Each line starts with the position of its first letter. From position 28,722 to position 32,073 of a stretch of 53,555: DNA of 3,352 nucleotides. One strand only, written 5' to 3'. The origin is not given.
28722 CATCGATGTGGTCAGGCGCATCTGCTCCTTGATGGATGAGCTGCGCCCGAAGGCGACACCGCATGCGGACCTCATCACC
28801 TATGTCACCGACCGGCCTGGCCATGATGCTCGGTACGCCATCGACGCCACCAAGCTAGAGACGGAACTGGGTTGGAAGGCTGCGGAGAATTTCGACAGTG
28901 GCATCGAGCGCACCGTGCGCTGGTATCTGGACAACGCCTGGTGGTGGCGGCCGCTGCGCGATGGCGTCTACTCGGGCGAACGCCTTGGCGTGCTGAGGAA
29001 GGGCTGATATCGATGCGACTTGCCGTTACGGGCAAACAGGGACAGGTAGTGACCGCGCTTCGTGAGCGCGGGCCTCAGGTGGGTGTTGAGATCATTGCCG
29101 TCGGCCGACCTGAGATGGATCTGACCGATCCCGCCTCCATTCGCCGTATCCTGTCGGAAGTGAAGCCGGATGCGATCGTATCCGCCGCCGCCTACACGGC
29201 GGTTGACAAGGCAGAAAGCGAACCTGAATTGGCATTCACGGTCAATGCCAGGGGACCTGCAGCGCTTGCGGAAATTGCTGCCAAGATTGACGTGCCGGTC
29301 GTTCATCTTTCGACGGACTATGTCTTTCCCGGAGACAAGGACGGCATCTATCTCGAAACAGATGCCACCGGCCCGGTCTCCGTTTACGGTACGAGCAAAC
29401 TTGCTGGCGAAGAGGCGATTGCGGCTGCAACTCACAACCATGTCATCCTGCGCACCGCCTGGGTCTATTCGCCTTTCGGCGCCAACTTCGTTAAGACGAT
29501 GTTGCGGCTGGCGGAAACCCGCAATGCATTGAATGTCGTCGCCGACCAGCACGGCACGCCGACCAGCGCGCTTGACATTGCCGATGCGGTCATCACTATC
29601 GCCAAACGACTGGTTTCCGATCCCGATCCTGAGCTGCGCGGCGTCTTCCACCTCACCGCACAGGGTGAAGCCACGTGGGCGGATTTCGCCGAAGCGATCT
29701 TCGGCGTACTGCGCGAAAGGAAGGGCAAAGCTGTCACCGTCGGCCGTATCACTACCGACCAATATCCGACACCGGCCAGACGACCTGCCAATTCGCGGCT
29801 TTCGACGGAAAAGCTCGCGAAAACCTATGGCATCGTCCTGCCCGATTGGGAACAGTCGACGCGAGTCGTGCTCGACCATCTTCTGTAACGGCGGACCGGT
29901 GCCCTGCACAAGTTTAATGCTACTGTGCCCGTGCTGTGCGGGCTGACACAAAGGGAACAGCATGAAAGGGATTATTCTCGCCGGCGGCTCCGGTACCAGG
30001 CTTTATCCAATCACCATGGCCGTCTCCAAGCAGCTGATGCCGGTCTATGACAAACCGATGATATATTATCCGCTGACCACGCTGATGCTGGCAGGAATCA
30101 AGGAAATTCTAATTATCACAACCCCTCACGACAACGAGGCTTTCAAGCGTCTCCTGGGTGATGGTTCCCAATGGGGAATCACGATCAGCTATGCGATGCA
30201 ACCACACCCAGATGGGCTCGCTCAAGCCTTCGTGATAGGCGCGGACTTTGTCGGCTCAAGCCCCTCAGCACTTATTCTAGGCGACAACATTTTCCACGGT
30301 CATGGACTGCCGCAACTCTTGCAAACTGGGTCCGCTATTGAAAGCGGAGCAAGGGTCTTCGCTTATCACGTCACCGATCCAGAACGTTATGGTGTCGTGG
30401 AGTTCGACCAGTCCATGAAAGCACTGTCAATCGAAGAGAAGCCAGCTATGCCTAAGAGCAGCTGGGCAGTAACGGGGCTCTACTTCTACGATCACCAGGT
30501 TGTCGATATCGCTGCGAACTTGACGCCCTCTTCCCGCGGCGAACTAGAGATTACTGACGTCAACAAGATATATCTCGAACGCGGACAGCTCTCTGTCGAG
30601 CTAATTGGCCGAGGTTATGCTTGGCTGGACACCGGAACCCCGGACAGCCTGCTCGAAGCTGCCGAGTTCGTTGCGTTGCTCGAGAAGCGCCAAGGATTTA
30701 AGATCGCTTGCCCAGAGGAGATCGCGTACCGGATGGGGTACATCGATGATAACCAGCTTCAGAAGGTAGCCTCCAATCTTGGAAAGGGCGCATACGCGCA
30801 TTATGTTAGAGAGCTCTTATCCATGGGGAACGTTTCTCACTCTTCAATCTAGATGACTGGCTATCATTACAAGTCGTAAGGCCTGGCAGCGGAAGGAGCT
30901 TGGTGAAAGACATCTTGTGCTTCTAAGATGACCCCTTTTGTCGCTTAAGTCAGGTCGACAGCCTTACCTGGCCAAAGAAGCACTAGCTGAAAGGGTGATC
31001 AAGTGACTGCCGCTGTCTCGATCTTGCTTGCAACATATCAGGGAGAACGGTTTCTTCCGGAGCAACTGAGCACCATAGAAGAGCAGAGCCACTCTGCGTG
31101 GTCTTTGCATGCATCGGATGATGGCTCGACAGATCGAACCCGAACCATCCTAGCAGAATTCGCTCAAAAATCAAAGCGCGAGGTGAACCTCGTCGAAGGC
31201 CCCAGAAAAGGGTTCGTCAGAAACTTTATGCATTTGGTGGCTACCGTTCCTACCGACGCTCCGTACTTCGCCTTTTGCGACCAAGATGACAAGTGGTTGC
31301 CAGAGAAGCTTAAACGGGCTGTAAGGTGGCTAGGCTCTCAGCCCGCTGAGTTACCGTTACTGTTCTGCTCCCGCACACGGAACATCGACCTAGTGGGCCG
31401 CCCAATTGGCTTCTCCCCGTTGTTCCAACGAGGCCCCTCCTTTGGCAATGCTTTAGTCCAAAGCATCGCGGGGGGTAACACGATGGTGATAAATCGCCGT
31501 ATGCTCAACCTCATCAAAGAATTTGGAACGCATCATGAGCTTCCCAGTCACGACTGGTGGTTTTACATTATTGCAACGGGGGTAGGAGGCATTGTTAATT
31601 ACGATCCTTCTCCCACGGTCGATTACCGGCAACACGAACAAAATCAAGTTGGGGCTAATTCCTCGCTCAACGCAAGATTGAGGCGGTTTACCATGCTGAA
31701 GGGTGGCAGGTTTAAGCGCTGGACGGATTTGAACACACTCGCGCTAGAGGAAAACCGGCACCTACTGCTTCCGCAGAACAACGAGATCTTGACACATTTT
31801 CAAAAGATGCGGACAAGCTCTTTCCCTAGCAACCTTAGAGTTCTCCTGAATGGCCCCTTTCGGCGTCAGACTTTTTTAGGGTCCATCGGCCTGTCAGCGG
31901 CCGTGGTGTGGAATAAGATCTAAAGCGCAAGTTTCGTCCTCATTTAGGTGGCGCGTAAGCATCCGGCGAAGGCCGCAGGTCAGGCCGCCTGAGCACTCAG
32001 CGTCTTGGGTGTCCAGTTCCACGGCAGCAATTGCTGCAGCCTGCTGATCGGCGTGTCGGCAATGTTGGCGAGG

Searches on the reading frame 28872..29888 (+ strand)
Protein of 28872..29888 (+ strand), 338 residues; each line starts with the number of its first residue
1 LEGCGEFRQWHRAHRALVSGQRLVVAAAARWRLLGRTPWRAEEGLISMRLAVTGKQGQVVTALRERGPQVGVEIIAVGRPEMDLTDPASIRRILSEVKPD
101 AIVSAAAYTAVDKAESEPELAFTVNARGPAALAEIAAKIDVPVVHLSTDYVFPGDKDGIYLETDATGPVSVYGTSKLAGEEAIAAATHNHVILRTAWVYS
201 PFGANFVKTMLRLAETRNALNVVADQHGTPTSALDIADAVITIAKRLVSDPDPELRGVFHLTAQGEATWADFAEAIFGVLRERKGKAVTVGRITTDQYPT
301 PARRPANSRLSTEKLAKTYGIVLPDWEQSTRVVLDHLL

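Call 24: search_protein_families(library=pfam, proteins=[window:28872-29888:+])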
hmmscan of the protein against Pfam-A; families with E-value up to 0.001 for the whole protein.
window:28872-29888:+ (338 aa): 5 families
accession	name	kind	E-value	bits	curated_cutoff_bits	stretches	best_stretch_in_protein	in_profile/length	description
PF04321.23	RmlD_sub_bind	-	3e-103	345.3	27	1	48-337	1-285/287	RmlD substrate binding domain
PF01370.27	Epimerase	-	4.7e-25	88.8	20.9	1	51-248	2-229/240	NAD dependent epimerase/dehydratase family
PF16363.11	GDP_Man_Dehyd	-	2.3e-15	57.3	27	1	81-190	58-171/332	GDP-mannose 4,6 dehydratase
PF02719.21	Polysacc_synt_2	-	1.8e-09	37.6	20.2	1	83-203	62-169/293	Polysaccharide biosynthesis protein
PF01073.25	3Beta_HSD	-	3.4e-06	26.8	22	1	81-260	51-246/280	3-beta hydroxysteroid dehydrogenase/isomerase family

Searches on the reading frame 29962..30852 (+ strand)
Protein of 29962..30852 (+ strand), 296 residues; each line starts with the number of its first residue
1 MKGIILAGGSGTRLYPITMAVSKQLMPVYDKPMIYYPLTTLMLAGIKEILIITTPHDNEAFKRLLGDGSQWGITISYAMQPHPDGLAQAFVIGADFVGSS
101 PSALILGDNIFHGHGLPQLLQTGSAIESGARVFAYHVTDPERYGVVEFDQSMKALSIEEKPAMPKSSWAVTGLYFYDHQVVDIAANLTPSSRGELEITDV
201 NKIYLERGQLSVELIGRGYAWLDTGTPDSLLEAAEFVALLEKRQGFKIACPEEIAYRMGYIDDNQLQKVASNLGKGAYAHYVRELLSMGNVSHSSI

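Call 24: search_protein_families(library=pfam, proteins=[window:29962-30852:+])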
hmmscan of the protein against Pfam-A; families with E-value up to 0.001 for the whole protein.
window:29962-30852:+ (296 aa): 2 families
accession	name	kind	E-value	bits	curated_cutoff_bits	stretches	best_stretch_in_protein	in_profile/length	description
PF00483.29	NTP_transferase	-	5.3e-76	255.9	21.2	1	2-237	1-242/245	Nucleotidyl transferase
PF12804.13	NTP_transf_3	-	1.6e-07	32.1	27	1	3-116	1-103/160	MobA-like NTP transferase domain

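Call 60: find_encoding_contigs(protein=window:29962-30852:+, flank=10000, max_places=10)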
Protein window:29962-30852:+ (296 aa): 12 contigs read that carry it; 10 places shown.
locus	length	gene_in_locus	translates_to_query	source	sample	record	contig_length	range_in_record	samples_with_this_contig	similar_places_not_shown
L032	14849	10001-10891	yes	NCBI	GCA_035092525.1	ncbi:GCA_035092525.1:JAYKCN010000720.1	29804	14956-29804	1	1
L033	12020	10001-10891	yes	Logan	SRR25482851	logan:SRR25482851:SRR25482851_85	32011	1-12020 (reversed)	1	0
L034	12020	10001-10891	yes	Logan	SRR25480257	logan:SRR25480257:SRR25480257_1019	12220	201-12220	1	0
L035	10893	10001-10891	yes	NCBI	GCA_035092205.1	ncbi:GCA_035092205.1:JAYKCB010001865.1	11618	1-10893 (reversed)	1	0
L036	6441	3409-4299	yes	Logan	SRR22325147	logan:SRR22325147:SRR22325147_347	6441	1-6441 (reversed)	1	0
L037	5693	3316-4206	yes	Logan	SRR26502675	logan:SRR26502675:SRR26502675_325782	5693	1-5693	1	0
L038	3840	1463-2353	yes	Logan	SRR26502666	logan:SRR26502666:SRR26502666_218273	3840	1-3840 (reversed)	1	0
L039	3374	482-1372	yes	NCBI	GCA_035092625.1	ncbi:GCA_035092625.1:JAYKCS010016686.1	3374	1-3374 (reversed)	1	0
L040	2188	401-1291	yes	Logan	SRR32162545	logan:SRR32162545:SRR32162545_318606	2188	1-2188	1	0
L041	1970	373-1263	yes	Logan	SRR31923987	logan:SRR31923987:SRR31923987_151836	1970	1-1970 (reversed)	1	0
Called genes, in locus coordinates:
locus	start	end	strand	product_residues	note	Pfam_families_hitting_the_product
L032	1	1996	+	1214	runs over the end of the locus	PF03389:MobA_MobL, PF13245:AAA_19, PF13604:AAA_30, PF01443:Viral_helicase1 (faint), PF22232:TraI_hel_assoc_N (weak)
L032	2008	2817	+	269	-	PF19613:DUF6118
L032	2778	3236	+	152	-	PF04352:ProQ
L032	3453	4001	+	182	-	PF00015:MCPsignal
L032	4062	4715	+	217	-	PF13384:HTH_23, PF13551:HTH_29, PF13565:HTH_32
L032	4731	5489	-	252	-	PF01695:IstB_IS21, PF00308:Bac_DnaA (weak), PF13481:AAA_25 (weak)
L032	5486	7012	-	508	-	PF22483:Mu-transpos_C_2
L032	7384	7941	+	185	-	PF00908:dTDP_sugar_isom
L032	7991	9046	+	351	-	PF00106:adh_short (faint), PF01073:3Beta_HSD, PF01370:Epimerase, PF02719:Polysacc_synt_2, PF04321:RmlD_sub_bind, PF16363:GDP_Man_Dehyd, PF07993:NAD_binding_4 (weak)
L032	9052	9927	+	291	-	PF01370:Epimerase, PF04321:RmlD_sub_bind, PF01073:3Beta_HSD (weak), PF02719:Polysacc_synt_2, PF16363:GDP_Man_Dehyd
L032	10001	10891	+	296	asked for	PF00483:NTP_transferase, PF12804:NTP_transf_3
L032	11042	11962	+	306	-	PF00535:Glycos_transf_2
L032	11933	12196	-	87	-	PF13610:DDE_Tnp_IS240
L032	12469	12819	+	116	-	PF01527:HTH_Tnp_1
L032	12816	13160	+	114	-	PF05717:TnpB_IS66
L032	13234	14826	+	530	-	PF13007:LZ_Tnp_IS66, PF13005:zf-IS66, PF03050:DDE_Tnp_IS66, PF13817:DDE_Tnp_IS66_C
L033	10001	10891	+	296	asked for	PF00483:NTP_transferase, PF12804:NTP_transf_3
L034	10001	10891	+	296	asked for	PF00483:NTP_transferase, PF12804:NTP_transf_3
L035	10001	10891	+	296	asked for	PF00483:NTP_transferase, PF12804:NTP_transf_3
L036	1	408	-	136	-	?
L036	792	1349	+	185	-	PF00908:dTDP_sugar_isom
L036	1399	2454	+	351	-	PF00106:adh_short (faint), PF01073:3Beta_HSD, PF01370:Epimerase, PF02719:Polysacc_synt_2, PF04321:RmlD_sub_bind, PF16363:GDP_Man_Dehyd, PF07993:NAD_binding_4 (weak)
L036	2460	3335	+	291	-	PF01370:Epimerase, PF04321:RmlD_sub_bind, PF01073:3Beta_HSD (weak), PF02719:Polysacc_synt_2, PF16363:GDP_Man_Dehyd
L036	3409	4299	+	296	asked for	PF00483:NTP_transferase, PF12804:NTP_transf_3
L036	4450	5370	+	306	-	PF00535:Glycos_transf_2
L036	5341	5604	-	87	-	PF13610:DDE_Tnp_IS240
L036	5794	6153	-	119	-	PF01609:DDE_Tnp_1, PF13612:DDE_Tnp_1_3 (weak), PF13586:DDE_Tnp_1_2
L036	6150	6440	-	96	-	?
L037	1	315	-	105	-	?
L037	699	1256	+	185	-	PF00908:dTDP_sugar_isom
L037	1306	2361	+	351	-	PF00106:adh_short (faint), PF01073:3Beta_HSD, PF01370:Epimerase, PF02719:Polysacc_synt_2, PF04321:RmlD_sub_bind, PF16363:GDP_Man_Dehyd, PF07993:NAD_binding_4 (weak)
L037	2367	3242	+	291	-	PF01370:Epimerase, PF04321:RmlD_sub_bind, PF01073:3Beta_HSD (weak), PF02719:Polysacc_synt_2, PF16363:GDP_Man_Dehyd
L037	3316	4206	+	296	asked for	PF00483:NTP_transferase, PF12804:NTP_transf_3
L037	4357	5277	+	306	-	PF00535:Glycos_transf_2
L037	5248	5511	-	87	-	PF13610:DDE_Tnp_IS240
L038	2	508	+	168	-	?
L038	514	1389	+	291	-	PF01370:Epimerase, PF04321:RmlD_sub_bind, PF01073:3Beta_HSD (weak), PF02719:Polysacc_synt_2, PF16363:GDP_Man_Dehyd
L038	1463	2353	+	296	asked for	PF00483:NTP_transferase, PF12804:NTP_transf_3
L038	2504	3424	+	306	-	PF00535:Glycos_transf_2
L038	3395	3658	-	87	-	PF13610:DDE_Tnp_IS240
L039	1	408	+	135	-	?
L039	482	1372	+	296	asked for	PF00483:NTP_transferase, PF12804:NTP_transf_3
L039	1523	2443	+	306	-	PF00535:Glycos_transf_2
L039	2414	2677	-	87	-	PF13610:DDE_Tnp_IS240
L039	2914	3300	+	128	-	PF01527:HTH_Tnp_1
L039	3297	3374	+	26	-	?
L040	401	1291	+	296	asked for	PF00483:NTP_transferase, PF12804:NTP_transf_3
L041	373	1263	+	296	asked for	PF00483:NTP_transferase, PF12804:NTP_transf_3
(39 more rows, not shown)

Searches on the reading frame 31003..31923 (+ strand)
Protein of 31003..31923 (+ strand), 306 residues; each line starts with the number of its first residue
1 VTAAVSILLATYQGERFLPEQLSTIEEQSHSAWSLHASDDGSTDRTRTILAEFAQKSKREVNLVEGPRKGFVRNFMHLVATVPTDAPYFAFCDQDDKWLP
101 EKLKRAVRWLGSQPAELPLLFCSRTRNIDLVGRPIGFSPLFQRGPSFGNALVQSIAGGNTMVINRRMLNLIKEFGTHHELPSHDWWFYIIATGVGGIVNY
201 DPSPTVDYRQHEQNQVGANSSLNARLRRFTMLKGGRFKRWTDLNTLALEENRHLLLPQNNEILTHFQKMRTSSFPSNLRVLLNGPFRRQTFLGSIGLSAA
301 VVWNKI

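Call 24: search_protein_families(library=pfam, proteins=[window:31003-31923:+])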
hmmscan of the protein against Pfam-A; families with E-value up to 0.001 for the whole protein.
window:31003-31923:+ (306 aa): 1 family
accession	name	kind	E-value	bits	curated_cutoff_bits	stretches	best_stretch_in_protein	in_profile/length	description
PF00535.33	Glycos_transf_2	-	1.2e-16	61.6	23.3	1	6-115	1-108/168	Glycosyl transferase family 2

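Call 50: find_encoding_contigs(protein=window:31003-31923:+, flank=10000, max_places=10)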
Protein window:31003-31923:+ (306 aa): 3 contigs read that carry it; 3 places shown.
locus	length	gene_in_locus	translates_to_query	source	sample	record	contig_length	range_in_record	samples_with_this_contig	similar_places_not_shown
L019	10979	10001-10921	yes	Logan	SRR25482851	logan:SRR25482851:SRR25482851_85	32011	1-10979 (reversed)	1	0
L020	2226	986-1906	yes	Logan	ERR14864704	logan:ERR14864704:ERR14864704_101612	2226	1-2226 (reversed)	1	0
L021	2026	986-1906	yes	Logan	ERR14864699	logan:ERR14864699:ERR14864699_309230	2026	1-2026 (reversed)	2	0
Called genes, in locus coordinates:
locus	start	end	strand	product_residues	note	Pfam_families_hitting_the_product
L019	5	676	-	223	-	PF00239:Resolvase, PF13384:HTH_23 (weak), PF13518:HTH_28, PF13551:HTH_29, PF13565:HTH_32, PF13592:HTH_33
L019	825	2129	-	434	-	-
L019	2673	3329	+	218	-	PF02397:Bac_transf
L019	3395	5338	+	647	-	PF13727:CoA_binding_3 (weak), PF01073:3Beta_HSD (weak), PF01370:Epimerase, PF02719:Polysacc_synt_2, PF04321:RmlD_sub_bind, PF16363:GDP_Man_Dehyd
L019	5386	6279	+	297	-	PF01370:Epimerase, PF04321:RmlD_sub_bind, PF13460:NAD_binding_10, PF02719:Polysacc_synt_2 (weak), PF01073:3Beta_HSD, PF07993:NAD_binding_4, PF16363:GDP_Man_Dehyd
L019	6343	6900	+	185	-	PF00908:dTDP_sugar_isom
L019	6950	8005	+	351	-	PF00106:adh_short (faint), PF01073:3Beta_HSD, PF01370:Epimerase, PF02719:Polysacc_synt_2, PF04321:RmlD_sub_bind, PF16363:GDP_Man_Dehyd, PF07993:NAD_binding_4 (weak)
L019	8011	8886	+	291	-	PF01370:Epimerase, PF04321:RmlD_sub_bind, PF01073:3Beta_HSD (weak), PF02719:Polysacc_synt_2, PF16363:GDP_Man_Dehyd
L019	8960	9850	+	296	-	PF00483:NTP_transferase, PF12804:NTP_transf_3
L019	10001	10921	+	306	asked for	PF00535:Glycos_transf_2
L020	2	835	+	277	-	?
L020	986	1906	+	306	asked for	PF00535:Glycos_transf_2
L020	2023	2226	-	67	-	?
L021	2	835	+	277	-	?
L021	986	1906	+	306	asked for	PF00535:Glycos_transf_2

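Call 64: find_homologous_proteins(query=window:31003-31920:+, max_evalue=1e-20)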
Query window:31003-31920:+ (306 aa): 2978 proteins with E <= 1e-20 among 4297 candidates; the best 120 are listed.
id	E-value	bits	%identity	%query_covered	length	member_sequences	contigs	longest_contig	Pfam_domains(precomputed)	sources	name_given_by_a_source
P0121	8.5e-207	703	100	100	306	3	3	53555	PF00535.33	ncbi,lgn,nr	ncbi:glycosyltransferase family 2 protein (plasmid) [Shinella sumterensis]|nr:glycosyltransferase fa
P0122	3.7e-123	429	61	100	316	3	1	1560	PF10111.15,PF13641.13,PF00535.33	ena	-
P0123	8.1e-118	411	59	100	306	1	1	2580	PF10111.15,PF13641.13,PF00535.33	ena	-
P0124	8.4e-117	408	59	99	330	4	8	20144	PF00535.33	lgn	-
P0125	5.7e-116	405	57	100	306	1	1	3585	PF00535.33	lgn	-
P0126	3.6e-112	393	57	100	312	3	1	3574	PF10111.15,PF00535.33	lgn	-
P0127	7.2e-110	385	57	100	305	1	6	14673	PF13641.13,PF00535.33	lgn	-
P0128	7.0e-108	379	56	99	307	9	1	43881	PF00535.33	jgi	jgi:glycosyltransferase involved in cell wall biosynthesis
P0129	2.4e-106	374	56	100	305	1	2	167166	PF13641.13,PF00535.33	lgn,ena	-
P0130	1.4e-105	371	55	100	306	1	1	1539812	PF00535.33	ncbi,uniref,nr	ncbi:glycosyltransferase involved in cell wall biosynthesis [Neorhizobium galegae]|uniref:glycosyltr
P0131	8.7e-102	359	53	100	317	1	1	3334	PF00535.33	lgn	-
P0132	9.4e-102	358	53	99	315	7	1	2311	PF10111.15,PF13641.13,PF00535.33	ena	-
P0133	3.7e-101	357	52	100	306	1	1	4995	PF00535.33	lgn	-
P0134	1.4e-100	355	52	100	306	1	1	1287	PF00535.33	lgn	-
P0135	3.1e-99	350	50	100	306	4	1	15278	PF00535.33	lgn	-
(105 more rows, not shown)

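Call 65: find_encoding_contigs(protein=P0124, flank=10000, max_places=2)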
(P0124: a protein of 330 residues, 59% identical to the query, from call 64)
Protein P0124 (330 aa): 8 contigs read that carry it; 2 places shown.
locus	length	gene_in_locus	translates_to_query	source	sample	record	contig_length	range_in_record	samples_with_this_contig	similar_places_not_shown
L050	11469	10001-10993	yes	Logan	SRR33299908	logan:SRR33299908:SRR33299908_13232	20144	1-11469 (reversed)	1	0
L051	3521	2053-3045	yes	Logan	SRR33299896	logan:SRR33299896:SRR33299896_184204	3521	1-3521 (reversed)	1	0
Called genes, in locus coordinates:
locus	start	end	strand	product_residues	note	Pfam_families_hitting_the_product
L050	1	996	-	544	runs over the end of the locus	PF03354:TerL_ATPase, PF20441:TerL_nuclease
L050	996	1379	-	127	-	PF05119:Terminase_4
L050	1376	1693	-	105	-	PF05521:Phage_HCP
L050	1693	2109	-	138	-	PF11367:Tail_completion_gp17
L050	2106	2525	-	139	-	PF04883:HK97-gp10_like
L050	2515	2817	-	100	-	PF05135:Phage_connect_1, PF24163:HCP (faint)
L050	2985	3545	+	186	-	-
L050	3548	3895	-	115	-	PF01844:HNH (weak)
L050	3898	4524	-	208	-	-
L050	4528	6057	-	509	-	PF04586:Peptidase_S78, PF05065:Phage_capsid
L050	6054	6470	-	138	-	PF11836:Phage_TAC_11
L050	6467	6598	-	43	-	-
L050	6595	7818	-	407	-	PF04860:Phage_portal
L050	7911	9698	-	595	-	PF20172:DUF6538, PF00589:Phage_integrase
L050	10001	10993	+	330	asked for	PF00535:Glycos_transf_2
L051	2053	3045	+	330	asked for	PF00535:Glycos_transf_2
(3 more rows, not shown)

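Call 66: find_encoding_contigs(protein=P0130, flank=10000, max_places=1)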
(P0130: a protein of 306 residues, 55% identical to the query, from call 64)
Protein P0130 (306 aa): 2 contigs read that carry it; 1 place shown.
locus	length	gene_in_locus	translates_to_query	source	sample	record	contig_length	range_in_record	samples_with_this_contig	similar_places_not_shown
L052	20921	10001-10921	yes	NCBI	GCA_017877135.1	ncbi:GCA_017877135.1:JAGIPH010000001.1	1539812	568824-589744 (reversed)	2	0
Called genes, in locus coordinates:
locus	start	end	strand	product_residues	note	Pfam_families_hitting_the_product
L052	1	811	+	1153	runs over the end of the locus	PF02463:SMC_N, PF13175:AAA_15, PF13304:AAA_21, PF13476:AAA_23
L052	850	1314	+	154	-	-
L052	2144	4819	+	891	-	PF01326:PPDK_N, PF00391:PEP-utilizers, PF02896:PEP-utilizers_C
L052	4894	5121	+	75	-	-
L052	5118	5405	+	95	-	PF05016:ParE_toxin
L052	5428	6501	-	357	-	PF13439:Glyco_transf_4 (weak), PF13579:Glyco_trans_4_4 (faint), PF20706:GT4-conflict (weak), PF00534:Glycos_transf_1, PF13692:Glyco_trans_1_4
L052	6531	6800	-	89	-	-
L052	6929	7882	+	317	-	PF07386:DUF1499 (weak)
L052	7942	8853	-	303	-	PF00753:Lactamase_B, PF17778:WHD_BLACT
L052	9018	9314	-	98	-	PF07883:Cupin_2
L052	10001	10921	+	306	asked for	PF00535:Glycos_transf_2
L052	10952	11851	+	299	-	PF01507:PAPS_reduct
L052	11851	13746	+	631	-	PF00009:GTP_EFTU, PF01926:MMR_HSR1 (faint), PF22594:GTP-eEF1A_C, PF01583:APS_kinase, PF13238:AAA_18 (weak), PF13671:AAA_33 (weak)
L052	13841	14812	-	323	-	PF04321:RmlD_sub_bind, PF05368:NmrA, PF01073:3Beta_HSD, PF01370:Epimerase, PF02719:Polysacc_synt_2, PF07993:NAD_binding_4 (faint), PF13460:NAD_binding_10, PF16363:GDP_Man_Dehyd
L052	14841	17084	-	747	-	PF13506:Glyco_transf_21, PF00535:Glycos_transf_2, PF10111:Glyco_tranf_2_2 (weak), PF13641:Glyco_tranf_2_3, PF13439:Glyco_transf_4, PF13579:Glyco_trans_4_4, PF00534:Glycos_transf_1, PF13692:Glyco_trans_1_4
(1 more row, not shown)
